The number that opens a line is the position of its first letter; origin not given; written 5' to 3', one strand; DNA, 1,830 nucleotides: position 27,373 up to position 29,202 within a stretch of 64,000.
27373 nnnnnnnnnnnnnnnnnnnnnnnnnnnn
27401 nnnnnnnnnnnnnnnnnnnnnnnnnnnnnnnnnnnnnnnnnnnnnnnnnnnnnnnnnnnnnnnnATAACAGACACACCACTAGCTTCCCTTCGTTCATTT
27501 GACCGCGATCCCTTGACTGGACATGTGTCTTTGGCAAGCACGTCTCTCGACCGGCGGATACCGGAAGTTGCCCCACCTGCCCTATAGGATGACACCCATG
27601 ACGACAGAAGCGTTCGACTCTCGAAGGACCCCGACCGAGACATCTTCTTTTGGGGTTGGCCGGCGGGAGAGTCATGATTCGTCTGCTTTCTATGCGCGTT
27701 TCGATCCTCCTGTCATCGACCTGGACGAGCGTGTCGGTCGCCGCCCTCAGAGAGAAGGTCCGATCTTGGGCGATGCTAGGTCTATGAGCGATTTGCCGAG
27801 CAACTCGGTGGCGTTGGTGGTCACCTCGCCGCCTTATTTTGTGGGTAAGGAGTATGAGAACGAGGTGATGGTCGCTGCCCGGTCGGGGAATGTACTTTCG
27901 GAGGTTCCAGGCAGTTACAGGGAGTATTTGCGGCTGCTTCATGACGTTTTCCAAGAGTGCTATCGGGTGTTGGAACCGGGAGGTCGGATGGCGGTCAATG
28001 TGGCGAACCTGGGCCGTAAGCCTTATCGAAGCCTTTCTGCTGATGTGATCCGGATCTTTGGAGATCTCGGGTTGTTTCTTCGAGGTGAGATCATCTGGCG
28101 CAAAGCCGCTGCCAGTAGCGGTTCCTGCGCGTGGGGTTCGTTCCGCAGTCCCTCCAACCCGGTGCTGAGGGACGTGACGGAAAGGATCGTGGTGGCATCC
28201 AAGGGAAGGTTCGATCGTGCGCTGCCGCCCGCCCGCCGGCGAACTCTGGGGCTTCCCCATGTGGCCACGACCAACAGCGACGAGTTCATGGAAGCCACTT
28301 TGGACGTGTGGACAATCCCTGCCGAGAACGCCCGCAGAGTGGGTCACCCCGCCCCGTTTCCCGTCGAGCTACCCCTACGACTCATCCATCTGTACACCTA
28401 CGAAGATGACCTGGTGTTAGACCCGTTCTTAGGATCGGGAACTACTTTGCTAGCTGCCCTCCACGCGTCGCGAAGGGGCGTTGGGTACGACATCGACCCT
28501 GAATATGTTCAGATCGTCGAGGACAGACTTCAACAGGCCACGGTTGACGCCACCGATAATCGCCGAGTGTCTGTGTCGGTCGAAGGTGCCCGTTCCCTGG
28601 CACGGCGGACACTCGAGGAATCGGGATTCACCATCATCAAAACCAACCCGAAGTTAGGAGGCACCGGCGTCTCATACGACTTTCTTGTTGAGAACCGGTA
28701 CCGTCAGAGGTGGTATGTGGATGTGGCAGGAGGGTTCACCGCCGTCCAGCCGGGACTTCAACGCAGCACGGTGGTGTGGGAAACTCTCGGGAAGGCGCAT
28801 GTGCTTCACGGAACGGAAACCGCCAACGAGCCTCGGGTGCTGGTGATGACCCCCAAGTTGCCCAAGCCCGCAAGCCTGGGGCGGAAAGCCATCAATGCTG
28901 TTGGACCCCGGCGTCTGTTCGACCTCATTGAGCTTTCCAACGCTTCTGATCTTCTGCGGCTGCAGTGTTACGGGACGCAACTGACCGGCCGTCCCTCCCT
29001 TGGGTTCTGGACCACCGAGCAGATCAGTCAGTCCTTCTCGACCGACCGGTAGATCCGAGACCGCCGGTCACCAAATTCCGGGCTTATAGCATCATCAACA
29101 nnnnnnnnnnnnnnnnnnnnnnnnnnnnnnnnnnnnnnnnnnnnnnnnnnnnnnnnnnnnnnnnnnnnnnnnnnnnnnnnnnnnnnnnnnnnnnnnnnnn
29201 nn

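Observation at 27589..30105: Orphan-looking methyltransferase followed by an unassignable 334-aa ORF: candidate novel type II R-M pair next to the IS630 element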

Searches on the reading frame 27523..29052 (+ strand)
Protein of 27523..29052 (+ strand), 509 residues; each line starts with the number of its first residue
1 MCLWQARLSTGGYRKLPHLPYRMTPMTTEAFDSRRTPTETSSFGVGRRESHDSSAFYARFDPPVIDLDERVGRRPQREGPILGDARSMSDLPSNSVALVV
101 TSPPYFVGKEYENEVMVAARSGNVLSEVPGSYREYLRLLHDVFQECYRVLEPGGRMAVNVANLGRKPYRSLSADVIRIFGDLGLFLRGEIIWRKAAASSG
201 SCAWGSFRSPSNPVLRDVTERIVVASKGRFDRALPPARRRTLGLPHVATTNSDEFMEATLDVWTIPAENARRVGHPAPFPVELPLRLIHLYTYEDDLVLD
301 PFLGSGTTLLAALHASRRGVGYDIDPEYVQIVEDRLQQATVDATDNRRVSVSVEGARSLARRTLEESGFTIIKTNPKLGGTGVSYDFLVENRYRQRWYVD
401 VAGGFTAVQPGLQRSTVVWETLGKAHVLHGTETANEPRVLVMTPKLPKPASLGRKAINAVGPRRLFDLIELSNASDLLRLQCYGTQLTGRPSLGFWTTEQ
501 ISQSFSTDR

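Call 3: search_protein_families(library=pfam, proteins=[window:27523-29052:+], max_evalue=0.1)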
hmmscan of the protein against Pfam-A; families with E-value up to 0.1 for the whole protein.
window:27523-29052:+ (509 aa): 4 families
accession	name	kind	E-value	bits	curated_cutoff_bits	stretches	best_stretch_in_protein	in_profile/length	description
PF01555.25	N6_N4_Mtase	-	5.7e-39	134.8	26.7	1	96-333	1-220/221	DNA methylase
PF08241.18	Methyltransf_11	-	0.00014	22.8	21.2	0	138-157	75-94/95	Methyltransferase domain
PF13649.12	Methyltransf_25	-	0.0006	20.9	27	0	298-341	1-46/97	Methyltransferase domain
PF01170.24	UPF0020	-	0.0015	18.7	22.3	0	271-343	4-103/197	RMKL-like, methyltransferase domain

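Call 4: search_protein_families(library=ncbifam, proteins=[window:27523-29052:+], max_evalue=0.1)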
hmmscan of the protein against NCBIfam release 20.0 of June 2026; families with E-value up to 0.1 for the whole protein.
window:27523-29052:+ (509 aa): 8 families
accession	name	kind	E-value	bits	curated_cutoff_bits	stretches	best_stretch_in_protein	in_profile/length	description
NF008572.0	PRK11524.1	equivalog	2.6e-16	59.6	292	2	274-340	194-260/294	adenine-specific DNA-methyltransferase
NF050803.1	DnaMtaseCcrMCaul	equivalog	1.9e-13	50.1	830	2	274-350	185-261/350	adenine-specific DNA-methyltransferase CcrM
NF010253.0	PRK13699.1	subfamily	7.4e-13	48.7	244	2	274-339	143-208/226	DNA methyltransferase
NF040538.1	methyl_ArsM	equivalog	0.0003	20.1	500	1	141-161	191-213/356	arsinothricin biosynthesis methyltransferase ArsM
NF043040.1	corrin_prot_MT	hypoth_equivalog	0.00079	18.9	180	0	288-361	35-104/216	corrinoid protein-associated methyltransferase CpaM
NF040721.1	Trm14_Arch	equivalog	0.0016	17.6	280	1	273-315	169-213/370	tRNA (guanine(6)-N2)-methyltransferase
NF008823.0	PRK11873.1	subfamily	0.056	12.9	263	0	141-158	164-181/272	arsenite methyltransferase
TIGR01177.1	TIGR01177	hypoth_equivalog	0.074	12.3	316.55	0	294-330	182-218/330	TIGR01177 family methyltransferase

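Call 6: search_protein_families(library=padloc, proteins=[window:27523-29052:+], max_evalue=0.1)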
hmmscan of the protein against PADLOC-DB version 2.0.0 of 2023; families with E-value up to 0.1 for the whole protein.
window:27523-29052:+ (509 aa): 76 families (the best 25 are shown)
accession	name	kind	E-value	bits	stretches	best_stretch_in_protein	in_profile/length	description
PDLC03350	MTase_II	-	4.3e-88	293.7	1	33-339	5-298/312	Type II methyltransferase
PDLC03353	MTase_II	-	1.9e-62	209.1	1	81-339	13-253/260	Type II methyltransferase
PDLC03259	MTase_II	-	3.9e-37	126.1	1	81-337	7-256/423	Type II methyltransferase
PDLC03283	MTase_II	-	7.4e-37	125.4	1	82-344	9-279/352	Type II methyltransferase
PDLC03371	MTase_II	-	5.1e-32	109.4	1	86-340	20-256/260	Type II methyltransferase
PDLC03299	MTase_II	-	7.2e-30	102.5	1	82-341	19-262/296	Type II methyltransferase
PDLC03387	MTase_II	-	7.7e-29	98.7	2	182-347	138-285/289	Type II methyltransferase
PDLC03260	MTase_II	-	4e-27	93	2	258-343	230-314/349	Type II methyltransferase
PDLC03246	MTase_II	-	2e-21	74.6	1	85-332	121-362/376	Type II methyltransferase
PDLC03363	MTase_II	-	2.2e-20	71.2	1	246-346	25-128/294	Type II methyltransferase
PDLC03339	MTase_II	-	4.8e-20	69.7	2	261-340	193-275/399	Type II methyltransferase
PDLC03265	MTase_II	-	6.8e-19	66.5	2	260-338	252-330/333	Type II methyltransferase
PDLC03320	MTase_II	-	1.1e-18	65.4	2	261-346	196-284/289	Type II methyltransferase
PDLC03230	MTase_II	-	5e-16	56.9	2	88-195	47-141/360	Type II methyltransferase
PDLC03325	MTase_II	-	5.4e-16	56.3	2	271-353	68-150/426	Type II methyltransferase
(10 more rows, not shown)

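Call 37: find_homologous_proteins(query=window:27589-29052:+)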
Query window:27589-29052:+ (487 aa): 8000 proteins with E <= 0.001 among 8000 candidates; the best 120 are listed.
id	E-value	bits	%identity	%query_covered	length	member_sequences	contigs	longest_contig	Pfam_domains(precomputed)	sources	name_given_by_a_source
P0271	0.0e+0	1023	94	99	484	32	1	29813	PF01555.25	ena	-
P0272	0.0e+0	1011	92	99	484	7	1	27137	PF01555.25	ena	-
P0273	0.0e+0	1010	92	99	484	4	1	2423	PF01555.25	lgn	-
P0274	1.7e-287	972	88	100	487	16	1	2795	PF01555.25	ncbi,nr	ncbi:MAG: site-specific DNA-methyltransferase [Acidimicrobiia bacterium]|nr:site-specific DNA-methyl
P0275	7.5e-285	963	87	100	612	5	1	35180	PF01555.25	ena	-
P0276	1.6e-281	952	87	99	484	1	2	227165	PF08241.19,PF01555.25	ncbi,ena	-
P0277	1.7e-279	945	86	99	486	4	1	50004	PF08241.19,PF01555.25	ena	-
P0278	1.7e-266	902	83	99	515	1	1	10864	PF01555.25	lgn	-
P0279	2.2e-260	882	84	97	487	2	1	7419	PF01555.25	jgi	-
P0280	9.8e-245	831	86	87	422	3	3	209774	PF01555.25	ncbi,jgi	-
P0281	5.0e-241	818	73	99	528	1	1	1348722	PF01555.25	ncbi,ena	-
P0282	1.7e-240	817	79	97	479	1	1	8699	PF01555.25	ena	-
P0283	3.3e-232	789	75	97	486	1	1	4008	PF13649.13,PF08241.19,PF01555.25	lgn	-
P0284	3.7e-232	789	73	99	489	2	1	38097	PF01555.25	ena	-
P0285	1.3e-225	768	81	87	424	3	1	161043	PF01555.25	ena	-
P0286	1.4e-218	744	91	75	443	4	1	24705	PF01555.25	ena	-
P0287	4.8e-204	696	66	97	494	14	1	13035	PF01555.25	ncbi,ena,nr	ncbi:MAG: site-specific DNA-methyltransferase [Acidimicrobiia bacterium]|nr:site-specific DNA-methyl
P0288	8.6e-197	673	63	99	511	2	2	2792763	PF01555.25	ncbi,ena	-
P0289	5.4e-194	663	62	99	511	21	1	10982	PF13649.13,PF08241.19,PF01555.25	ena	-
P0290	2.9e-193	661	61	97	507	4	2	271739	PF08241.19,PF01555.25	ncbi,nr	ncbi:MAG: site-specific DNA-methyltransferase [bacterium]|nr:site-specific DNA-methyltransferase [ba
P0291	7.0e-192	656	61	99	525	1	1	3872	PF01555.25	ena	-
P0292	1.3e-191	655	62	99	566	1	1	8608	PF01555.25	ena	-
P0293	2.0e-190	652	60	99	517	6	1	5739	PF13649.13,PF08241.19,PF01555.25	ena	-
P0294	1.1e-189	649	60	99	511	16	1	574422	PF01555.25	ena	-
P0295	1.8e-188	645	62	97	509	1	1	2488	PF01555.25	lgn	-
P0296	1.7e-186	639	60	97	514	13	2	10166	PF01555.25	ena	-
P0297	4.3e-186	637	60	99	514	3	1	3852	PF01555.25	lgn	-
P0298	3.0e-185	635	60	98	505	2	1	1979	PF01555.25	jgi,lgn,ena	-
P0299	3.2e-185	634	59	97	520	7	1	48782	PF01555.25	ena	-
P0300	1.4e-184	632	60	99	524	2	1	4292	PF01555.25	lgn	-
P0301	2.7e-182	625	57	100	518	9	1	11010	PF13649.13,PF01555.25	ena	-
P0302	7.7e-182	623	58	97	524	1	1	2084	PF01555.25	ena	-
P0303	4.5e-177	608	66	87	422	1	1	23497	PF01555.25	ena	-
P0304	2.2e-175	602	94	58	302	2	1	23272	PF01555.25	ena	-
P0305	6.4e-175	600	94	58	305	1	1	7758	PF01555.25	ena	-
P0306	5.4e-174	597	56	97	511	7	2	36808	PF01555.25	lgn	-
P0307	5.0e-173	594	58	95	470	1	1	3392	PF01555.25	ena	-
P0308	7.0e-173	594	56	97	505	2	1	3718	PF13649.13,PF08241.19,PF01555.25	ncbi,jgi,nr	ncbi:MAG: DNA methyltransferase [Acidimicrobiia bacterium]|nr:DNA methyltransferase [Acidimicrobiia 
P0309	9.8e-173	593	59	95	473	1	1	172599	PF01555.25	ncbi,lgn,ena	-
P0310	1.4e-172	593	59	96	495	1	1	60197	PF01555.25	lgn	-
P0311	3.9e-172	591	56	97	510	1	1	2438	PF01555.25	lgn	-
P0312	4.2e-171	588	56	97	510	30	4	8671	PF08241.19,PF01555.25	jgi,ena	jgi:site-specific DNA-methyltransferase (adenine-specific)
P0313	8.0e-171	587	56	97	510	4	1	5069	PF08241.19,PF01555.25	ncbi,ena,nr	ncbi:MAG TPA: site-specific DNA-methyltransferase [Acidimicrobiia bacterium]|nr:site-specific DNA-me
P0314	1.7e-168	579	56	97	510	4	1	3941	PF01555.25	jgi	jgi:modification methylase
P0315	4.9e-165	568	59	95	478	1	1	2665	PF01555.25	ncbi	ncbi:MAG: site-specific DNA-methyltransferase [Actinomycetota bacterium]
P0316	2.5e-164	566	60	86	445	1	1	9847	PF13649.13,PF08241.19,PF01555.25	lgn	-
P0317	3.2e-164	565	57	95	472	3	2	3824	PF01555.25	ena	-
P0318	1.2e-163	563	55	95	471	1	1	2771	PF01555.25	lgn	-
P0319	5.1e-163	561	54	97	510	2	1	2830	PF01555.25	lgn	-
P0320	1.5e-162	560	54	97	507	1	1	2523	PF08241.19,PF01555.25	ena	-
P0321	2.3e-162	559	58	96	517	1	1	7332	PF08241.19,PF01555.25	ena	-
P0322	2.4e-162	559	56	95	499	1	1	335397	PF01555.25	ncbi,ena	-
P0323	3.2e-162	559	57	96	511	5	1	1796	PF08241.19,PF01555.25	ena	-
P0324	4.3e-162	558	57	97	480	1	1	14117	PF01555.25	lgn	-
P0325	6.1e-162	558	58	96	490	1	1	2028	PF01555.25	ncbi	-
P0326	2.3e-161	556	57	96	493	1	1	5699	PF08241.19,PF01555.25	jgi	jgi:site-specific DNA-methyltransferase (adenine-specific)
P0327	1.1e-160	554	55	96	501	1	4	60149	PF08241.19,PF01555.25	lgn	-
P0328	1.2e-160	553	54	96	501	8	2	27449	PF13649.13,PF08241.19,PF01555.25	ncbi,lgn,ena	-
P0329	2.8e-160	552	55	97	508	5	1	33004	PF08241.19,PF01555.25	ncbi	-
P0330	4.9e-160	551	54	98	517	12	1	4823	PF13649.13,PF08241.19,PF01555.25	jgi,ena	-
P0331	9.5e-160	550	54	97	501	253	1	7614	PF08241.19,PF01555.25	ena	-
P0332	1.4e-159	550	57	96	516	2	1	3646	PF01555.25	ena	-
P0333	1.5e-159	550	54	97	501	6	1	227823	PF08241.19,PF01555.25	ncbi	-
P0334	1.8e-159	550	55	97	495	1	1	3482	PF13649.13,PF08241.19,PF01555.25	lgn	-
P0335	2.9e-159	549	53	97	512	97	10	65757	PF08241.19,PF01555.25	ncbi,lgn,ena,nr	ncbi:MAG: site-specific DNA-methyltransferase [Acidimicrobiia bacterium]|nr:site-specific DNA-methyl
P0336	3.3e-159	549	57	96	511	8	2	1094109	PF08241.19,PF01555.25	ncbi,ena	-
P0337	3.5e-159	549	54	97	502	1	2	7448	PF01555.25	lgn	-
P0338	3.8e-159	548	56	96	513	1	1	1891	PF08241.19,PF01555.25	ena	-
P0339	4.9e-159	548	54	97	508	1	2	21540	PF08241.19,PF01555.25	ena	-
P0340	5.1e-159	548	54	97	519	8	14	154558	PF13649.13,PF08241.19,PF01555.25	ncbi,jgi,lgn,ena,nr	ncbi:MAG: hypothetical protein CL467_06335 [Acidimicrobiaceae bacterium]|nr:hypothetical protein [Ac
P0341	1.1e-158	547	53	97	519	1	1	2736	PF08241.19,PF01555.25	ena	-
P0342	1.1e-158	547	53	99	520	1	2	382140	PF08241.19,PF01555.25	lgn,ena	-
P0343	1.1e-158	547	53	96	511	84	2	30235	PF08241.19,PF01555.25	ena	-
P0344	1.3e-158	547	53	97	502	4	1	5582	PF08241.19,PF01555.25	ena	-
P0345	2.6e-158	546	55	97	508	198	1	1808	PF08241.19,PF01555.25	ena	-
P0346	4.1e-158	545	53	99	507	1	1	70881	PF13649.13,PF08241.19,PF01555.25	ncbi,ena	-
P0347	4.3e-158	545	54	97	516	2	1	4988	PF08241.19,PF01555.25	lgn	-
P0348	4.4e-158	545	53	97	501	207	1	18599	PF08241.19,PF01555.25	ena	-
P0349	7.7e-158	544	58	86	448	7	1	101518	PF01555.25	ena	-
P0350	8.2e-158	544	52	98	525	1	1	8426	PF01555.25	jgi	-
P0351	1.1e-157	544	53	96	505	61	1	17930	PF08241.19,PF01555.25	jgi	jgi:site-specific DNA-methyltransferase (adenine-specific)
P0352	1.1e-157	544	54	97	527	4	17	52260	PF08241.19,PF01555.25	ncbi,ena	-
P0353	1.4e-157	543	52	98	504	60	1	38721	PF08241.19,PF01555.25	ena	-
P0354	1.9e-157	543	56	95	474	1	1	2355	PF08241.19,PF01555.25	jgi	jgi:site-specific DNA-methyltransferase (adenine-specific)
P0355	2.0e-157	543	53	97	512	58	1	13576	PF13649.13,PF08241.19,PF01555.25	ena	-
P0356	3.9e-157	542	51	97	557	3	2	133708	PF08241.19,PF01555.25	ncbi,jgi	-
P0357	4.3e-157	542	54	96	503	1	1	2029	PF01555.25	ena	-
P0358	5.7e-157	541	53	97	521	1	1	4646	PF08241.19,PF01555.25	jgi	jgi:site-specific DNA-methyltransferase (adenine-specific)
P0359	7.5e-157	541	54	94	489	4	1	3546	PF01555.25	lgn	-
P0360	2.1e-156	539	52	96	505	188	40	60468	PF08241.19,PF01555.25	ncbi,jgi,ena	jgi:site-specific DNA-methyltransferase (adenine-specific)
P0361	2.6e-156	539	52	97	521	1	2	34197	PF01555.25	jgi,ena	-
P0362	4.2e-156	538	53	97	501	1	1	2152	PF01555.25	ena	-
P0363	4.3e-156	538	54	95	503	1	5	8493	PF01555.25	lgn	-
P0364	4.5e-156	538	53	96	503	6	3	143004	PF08241.19,PF01555.25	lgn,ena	-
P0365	4.8e-156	538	53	97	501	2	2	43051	PF01555.25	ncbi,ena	-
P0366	4.9e-156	538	53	97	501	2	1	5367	PF01555.25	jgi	-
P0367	5.1e-156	538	52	99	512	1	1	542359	PF01555.25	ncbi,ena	-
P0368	5.3e-156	538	53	97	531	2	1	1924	PF08241.19,PF01555.25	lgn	-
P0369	5.5e-156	538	52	97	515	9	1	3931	PF08241.19,PF01555.25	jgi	jgi:DNA modification methylase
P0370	6.3e-156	538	52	97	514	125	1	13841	PF08241.19,PF01555.25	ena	-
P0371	8.1e-156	537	52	96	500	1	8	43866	PF08241.19,PF01555.25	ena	-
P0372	1.1e-155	537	52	99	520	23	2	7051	PF08241.19,PF01555.25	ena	-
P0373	1.1e-155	537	54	97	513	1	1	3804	PF08241.19,PF01555.25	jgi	jgi:site-specific DNA-methyltransferase (adenine-specific)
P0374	1.2e-155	537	57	93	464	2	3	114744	PF01555.25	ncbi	ncbi:MAG: site-specific DNA-methyltransferase [Actinomycetota bacterium]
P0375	1.5e-155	537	54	97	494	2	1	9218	PF13649.13,PF08241.19,PF01555.25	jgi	jgi:DNA modification methylase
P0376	1.5e-155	537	53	97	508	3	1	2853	PF01555.25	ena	-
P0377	1.6e-155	536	53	96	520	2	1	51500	PF08241.19,PF01555.25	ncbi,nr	ncbi:MAG: site-specific DNA-methyltransferase [bacterium]|nr:site-specific DNA-methyltransferase [ba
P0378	1.7e-155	536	54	97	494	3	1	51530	PF13649.13,PF08241.19,PF01555.25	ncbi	-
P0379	4.1e-155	535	53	97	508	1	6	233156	PF01555.25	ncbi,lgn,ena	-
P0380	4.4e-155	535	51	98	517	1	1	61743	PF08241.19,PF01555.25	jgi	jgi:DNA modification methylase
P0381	4.5e-155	535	52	97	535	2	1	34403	PF08241.19,PF01555.25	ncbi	-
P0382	5.2e-155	535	53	97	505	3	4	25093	PF08241.19,PF01555.25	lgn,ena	-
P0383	5.9e-155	535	55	95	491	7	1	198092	PF01555.25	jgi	jgi:site-specific DNA-methyltransferase (adenine-specific)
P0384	7.4e-155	534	54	98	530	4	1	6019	PF08241.19,PF01555.25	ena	-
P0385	8.0e-155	534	53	96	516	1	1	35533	PF13649.13,PF08241.19,PF01555.25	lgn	-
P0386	8.3e-155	534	53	96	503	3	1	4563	PF08241.19,PF01555.25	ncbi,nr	ncbi:MAG: site-specific DNA-methyltransferase [Actinomycetota bacterium]|nr:site-specific DNA-methyl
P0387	8.9e-155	534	55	97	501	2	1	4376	PF08241.19,PF01555.25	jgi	jgi:site-specific DNA-methyltransferase (adenine-specific)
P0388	9.0e-155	534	55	97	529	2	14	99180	PF13649.13,PF08241.19,PF01555.25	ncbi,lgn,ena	-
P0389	1.2e-154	534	54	97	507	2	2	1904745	PF13649.13,PF08241.19,PF01555.25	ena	-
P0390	2.0e-154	533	52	97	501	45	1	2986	PF01555.25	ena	-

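Call 38: find_encoding_contigs(protein=P0281, flank=6000, max_places=3)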
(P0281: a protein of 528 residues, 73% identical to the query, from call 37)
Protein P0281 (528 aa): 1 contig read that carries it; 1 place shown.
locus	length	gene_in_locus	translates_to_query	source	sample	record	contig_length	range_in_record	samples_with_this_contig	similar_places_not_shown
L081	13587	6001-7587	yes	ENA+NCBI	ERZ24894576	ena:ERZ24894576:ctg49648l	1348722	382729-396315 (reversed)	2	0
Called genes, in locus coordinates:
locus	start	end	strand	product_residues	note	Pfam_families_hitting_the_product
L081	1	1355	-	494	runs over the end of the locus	PF03136:Pup_ligase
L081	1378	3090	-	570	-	PF13191:AAA_16 (faint), PF17758:Prot_ATP_ID_OB_N, PF16450:Prot_ATP_ID_OB_C, PF00004:AAA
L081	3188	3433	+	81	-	PF13459:Fer4_15, PF13370:Fer4_13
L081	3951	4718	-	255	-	PF14801:TrmI-like_N, PF21985:TR61B_FKBP-like (faint), PF01135:PCMT (weak), PF08704:GCD14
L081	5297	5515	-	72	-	-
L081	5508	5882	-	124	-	PF07332:Phage_holin_3_6 (weak)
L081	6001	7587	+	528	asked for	PF01555:N6_N4_Mtase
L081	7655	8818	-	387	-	PF13173:AAA_14, PF13635:DUF4143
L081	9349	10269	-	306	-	-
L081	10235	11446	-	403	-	PF00291:PALP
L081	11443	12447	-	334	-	PF00005:ABC_tran, PF08352:oligo_HPY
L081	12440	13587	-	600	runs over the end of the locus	PF12911:OppC_N, PF00528:BPD_transp_1, PF00005:ABC_tran, PF13304:AAA_21 (faint)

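Call 39: find_encoding_contigs(protein=P0288, flank=6000, max_places=3)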
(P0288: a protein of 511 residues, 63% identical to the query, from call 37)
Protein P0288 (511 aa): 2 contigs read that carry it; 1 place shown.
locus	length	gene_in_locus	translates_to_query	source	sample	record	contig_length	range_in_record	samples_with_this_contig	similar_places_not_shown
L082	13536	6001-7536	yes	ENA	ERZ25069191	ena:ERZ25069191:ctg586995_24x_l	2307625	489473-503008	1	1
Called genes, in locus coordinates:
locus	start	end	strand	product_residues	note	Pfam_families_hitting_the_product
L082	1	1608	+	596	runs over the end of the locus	PF14697:Fer4_21 (faint), PF13187:Fer4_9 (faint), PF13484:Fer4_16 (faint), PF13237:Fer4_10 (faint), PF00037:Fer4 (faint), PF12797:Fer4_2 (faint), PF12838:Fer4_7 (weak)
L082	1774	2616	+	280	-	PF00892:EamA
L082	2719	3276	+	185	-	PF01966:HD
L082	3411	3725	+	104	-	-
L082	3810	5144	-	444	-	PF07995:GSDH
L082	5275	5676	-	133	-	PF01850:PIN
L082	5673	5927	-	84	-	PF02604:PhdYeFM_antitox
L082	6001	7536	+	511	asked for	PF01555:N6_N4_Mtase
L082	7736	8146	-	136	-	PF00588:SpoU_methylase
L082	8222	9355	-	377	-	PF00109:ketoacyl-synt, PF02801:Ketoacyl-synt_C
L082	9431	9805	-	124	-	PF00903:Glyoxalase, PF18029:Glyoxalase_6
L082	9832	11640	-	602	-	PF02771:Acyl-CoA_dh_N (weak), PF02770:Acyl-CoA_dh_M, PF00441:Acyl-CoA_dh_1, PF22924:ACOX_C_alpha1, PF12806:Acyl-CoA_dh_C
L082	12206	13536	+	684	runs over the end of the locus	PF13089:PP_kinase_N, PF02503:PP_kinase, PF17941:PP_kinase_C_1, PF13090:PP_kinase_C, PF13091:PLDc_2 (weak)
